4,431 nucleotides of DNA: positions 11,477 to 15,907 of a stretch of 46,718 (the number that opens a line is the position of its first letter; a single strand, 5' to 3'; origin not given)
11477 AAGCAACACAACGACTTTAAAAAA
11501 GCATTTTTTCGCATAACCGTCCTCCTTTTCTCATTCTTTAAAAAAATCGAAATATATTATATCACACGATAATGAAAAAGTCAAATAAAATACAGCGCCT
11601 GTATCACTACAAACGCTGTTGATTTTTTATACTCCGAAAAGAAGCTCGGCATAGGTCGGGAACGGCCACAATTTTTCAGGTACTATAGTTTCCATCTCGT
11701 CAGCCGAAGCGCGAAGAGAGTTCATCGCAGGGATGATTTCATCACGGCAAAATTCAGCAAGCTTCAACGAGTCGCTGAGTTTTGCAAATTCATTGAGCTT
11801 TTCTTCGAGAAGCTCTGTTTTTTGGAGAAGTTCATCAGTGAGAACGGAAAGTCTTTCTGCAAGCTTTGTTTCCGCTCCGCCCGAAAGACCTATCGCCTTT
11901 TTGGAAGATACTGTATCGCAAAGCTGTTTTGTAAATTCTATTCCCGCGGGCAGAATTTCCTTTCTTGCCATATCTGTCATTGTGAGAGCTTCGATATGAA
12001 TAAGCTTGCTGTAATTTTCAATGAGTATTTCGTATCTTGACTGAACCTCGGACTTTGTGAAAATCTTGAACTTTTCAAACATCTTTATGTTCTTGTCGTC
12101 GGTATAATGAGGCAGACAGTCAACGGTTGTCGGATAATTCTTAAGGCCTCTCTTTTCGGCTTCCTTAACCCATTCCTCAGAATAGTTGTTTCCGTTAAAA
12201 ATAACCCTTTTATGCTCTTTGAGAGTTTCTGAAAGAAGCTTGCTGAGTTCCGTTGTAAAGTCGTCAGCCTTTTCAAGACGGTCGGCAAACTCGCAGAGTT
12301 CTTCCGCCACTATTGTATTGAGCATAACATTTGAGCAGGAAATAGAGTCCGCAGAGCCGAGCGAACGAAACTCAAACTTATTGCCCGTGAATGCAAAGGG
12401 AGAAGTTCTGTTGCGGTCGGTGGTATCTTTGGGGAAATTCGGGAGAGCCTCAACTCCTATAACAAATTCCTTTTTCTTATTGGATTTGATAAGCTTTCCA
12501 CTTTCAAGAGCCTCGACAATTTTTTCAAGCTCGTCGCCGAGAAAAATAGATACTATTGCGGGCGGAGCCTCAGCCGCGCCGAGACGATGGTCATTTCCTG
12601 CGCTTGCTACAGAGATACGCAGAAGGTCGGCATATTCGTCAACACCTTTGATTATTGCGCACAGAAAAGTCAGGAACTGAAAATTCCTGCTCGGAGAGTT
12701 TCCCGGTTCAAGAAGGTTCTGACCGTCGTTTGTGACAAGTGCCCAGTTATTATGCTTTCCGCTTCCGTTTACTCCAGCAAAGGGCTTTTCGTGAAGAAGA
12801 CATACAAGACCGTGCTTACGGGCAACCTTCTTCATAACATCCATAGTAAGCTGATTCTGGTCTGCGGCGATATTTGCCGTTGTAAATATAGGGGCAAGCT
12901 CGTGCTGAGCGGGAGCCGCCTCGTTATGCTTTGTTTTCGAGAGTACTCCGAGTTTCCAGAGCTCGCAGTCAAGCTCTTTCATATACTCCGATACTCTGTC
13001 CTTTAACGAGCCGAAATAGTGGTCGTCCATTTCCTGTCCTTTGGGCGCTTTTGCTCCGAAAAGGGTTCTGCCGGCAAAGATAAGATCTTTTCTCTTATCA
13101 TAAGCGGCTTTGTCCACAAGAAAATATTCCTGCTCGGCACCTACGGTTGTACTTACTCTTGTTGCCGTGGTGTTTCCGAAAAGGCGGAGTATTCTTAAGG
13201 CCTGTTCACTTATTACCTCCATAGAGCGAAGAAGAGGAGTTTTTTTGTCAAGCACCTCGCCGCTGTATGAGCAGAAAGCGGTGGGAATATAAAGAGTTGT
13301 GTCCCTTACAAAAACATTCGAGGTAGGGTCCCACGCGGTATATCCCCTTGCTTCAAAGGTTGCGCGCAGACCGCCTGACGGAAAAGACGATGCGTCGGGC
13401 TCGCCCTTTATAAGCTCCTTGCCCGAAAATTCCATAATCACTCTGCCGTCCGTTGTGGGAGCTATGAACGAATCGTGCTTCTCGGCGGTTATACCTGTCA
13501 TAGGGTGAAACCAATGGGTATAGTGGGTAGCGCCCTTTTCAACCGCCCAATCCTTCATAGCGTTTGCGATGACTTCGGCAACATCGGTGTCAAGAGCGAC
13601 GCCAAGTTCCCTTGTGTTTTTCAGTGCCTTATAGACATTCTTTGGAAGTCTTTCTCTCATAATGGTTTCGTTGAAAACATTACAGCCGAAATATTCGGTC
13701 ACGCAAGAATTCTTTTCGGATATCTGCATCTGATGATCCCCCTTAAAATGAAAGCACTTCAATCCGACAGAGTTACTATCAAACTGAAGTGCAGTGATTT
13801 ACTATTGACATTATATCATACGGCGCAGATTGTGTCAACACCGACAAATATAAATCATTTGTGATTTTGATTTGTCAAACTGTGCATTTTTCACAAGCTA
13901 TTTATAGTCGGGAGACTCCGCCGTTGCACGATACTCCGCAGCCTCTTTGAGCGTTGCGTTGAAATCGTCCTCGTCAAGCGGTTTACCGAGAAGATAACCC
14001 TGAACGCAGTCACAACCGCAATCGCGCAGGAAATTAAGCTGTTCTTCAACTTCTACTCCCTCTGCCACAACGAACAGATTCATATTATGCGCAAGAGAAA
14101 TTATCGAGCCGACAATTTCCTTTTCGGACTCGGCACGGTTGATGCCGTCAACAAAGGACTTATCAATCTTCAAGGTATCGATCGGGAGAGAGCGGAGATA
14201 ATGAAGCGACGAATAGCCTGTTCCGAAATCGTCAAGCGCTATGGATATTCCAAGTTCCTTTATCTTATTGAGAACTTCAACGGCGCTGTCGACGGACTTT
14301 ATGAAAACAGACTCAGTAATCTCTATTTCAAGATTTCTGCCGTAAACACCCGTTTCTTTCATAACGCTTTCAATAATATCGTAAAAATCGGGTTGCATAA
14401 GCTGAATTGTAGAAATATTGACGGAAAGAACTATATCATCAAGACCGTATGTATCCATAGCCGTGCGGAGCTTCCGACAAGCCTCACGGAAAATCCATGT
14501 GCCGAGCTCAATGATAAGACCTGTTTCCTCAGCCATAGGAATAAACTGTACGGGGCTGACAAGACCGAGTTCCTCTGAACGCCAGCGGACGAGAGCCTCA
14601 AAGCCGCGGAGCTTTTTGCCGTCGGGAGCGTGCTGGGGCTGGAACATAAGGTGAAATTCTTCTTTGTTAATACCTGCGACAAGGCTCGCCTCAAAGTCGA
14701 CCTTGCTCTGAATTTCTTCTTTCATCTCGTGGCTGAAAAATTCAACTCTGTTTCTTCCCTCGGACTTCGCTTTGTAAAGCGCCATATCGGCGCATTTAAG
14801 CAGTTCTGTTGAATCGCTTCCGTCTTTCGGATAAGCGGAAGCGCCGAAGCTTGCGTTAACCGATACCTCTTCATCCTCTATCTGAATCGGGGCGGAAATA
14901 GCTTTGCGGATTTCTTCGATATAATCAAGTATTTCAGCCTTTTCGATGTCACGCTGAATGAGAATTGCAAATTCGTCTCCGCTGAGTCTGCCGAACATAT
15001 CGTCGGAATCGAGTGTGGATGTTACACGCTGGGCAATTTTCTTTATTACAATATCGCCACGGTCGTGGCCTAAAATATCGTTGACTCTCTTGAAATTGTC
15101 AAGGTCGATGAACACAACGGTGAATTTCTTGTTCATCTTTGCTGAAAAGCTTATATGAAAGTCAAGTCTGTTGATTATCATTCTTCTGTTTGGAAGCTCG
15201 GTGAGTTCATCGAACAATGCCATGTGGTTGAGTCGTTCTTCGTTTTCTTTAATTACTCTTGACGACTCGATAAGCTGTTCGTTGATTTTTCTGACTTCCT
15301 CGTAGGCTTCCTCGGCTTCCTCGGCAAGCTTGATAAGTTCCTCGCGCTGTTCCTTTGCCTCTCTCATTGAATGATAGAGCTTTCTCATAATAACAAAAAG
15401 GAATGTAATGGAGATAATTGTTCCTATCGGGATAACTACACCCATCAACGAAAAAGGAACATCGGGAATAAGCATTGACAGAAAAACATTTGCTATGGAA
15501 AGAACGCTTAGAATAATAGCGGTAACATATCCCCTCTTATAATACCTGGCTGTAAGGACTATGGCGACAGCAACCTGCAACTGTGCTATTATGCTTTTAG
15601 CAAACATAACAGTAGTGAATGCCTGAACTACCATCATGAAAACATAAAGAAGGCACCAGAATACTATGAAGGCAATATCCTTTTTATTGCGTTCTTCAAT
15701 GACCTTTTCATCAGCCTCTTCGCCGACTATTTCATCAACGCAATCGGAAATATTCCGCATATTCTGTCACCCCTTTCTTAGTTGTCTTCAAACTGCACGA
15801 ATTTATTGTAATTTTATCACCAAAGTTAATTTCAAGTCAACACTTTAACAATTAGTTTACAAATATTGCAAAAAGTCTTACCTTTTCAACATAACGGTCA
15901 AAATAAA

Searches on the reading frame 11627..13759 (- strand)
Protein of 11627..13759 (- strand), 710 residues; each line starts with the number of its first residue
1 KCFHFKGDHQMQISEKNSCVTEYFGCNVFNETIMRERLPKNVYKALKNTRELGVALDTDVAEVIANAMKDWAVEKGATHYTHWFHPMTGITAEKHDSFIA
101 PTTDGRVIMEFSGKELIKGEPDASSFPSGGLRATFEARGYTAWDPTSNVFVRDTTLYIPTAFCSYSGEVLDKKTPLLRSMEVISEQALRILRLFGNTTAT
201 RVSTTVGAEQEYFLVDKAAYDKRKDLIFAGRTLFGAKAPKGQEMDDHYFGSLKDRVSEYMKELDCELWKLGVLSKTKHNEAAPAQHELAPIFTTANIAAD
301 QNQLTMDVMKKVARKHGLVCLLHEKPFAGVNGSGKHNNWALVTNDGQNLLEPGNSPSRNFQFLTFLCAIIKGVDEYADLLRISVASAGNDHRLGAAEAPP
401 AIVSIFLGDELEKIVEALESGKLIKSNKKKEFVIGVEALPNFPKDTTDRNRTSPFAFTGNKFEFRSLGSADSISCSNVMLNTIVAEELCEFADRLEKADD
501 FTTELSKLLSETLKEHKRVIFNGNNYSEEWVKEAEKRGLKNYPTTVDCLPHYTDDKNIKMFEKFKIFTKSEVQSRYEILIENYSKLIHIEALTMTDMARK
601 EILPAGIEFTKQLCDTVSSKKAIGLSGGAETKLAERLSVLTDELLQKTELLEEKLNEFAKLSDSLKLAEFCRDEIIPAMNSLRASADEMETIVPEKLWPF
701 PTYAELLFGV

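Call 69: search_protein_families(library=pfam, proteins=[window:11627-13759:-], max_evalue=0.00001)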
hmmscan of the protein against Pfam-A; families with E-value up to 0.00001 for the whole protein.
window:11627-13759:- (710 aa): 3 families
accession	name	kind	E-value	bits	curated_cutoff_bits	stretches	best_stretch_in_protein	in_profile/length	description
PF12437.13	GSIII_N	-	1e-80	269.5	25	1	21-179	2-160/160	Glutamine synthetase type III N terminal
PF18318.6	Gln-synt_C-ter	-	1.7e-46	157.3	22.7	1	505-621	2-118/118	Glutamine synthetase C-terminal domain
PF00120.29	Gln-synt_C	-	3.4e-21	76.1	24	1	199-373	17-188/344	Glutamine synthetase, catalytic domain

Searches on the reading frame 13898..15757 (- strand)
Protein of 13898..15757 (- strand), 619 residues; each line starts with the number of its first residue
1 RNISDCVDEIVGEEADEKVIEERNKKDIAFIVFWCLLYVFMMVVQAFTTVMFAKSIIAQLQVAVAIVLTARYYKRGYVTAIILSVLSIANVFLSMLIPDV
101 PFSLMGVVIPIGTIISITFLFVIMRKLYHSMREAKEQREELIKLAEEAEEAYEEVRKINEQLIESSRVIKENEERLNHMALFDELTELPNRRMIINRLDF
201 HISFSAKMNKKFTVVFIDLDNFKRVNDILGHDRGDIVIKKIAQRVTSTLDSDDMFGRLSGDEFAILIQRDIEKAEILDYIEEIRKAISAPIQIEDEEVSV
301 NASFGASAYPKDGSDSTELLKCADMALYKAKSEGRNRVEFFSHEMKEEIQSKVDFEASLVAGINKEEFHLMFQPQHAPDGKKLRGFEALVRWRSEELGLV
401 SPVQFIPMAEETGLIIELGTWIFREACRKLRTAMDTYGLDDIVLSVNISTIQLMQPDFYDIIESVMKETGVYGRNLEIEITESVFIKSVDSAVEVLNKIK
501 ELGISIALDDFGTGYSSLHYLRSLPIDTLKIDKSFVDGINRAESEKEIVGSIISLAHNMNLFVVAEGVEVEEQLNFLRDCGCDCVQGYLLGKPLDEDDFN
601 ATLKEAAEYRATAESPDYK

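Call 69: search_protein_families(library=pfam, proteins=[window:13898-15757:-], max_evalue=0.00001)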
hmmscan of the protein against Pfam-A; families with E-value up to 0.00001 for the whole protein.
window:13898-15757:- (619 aa): 2 families
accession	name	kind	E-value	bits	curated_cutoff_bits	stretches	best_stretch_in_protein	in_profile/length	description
PF00563.25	EAL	-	3.1e-71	239.9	31.3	1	361-593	6-236/236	EAL domain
PF00990.26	GGDEF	-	2.1e-43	148.3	23.8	1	180-337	1-161/161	Diguanylate cyclase, GGDEF domain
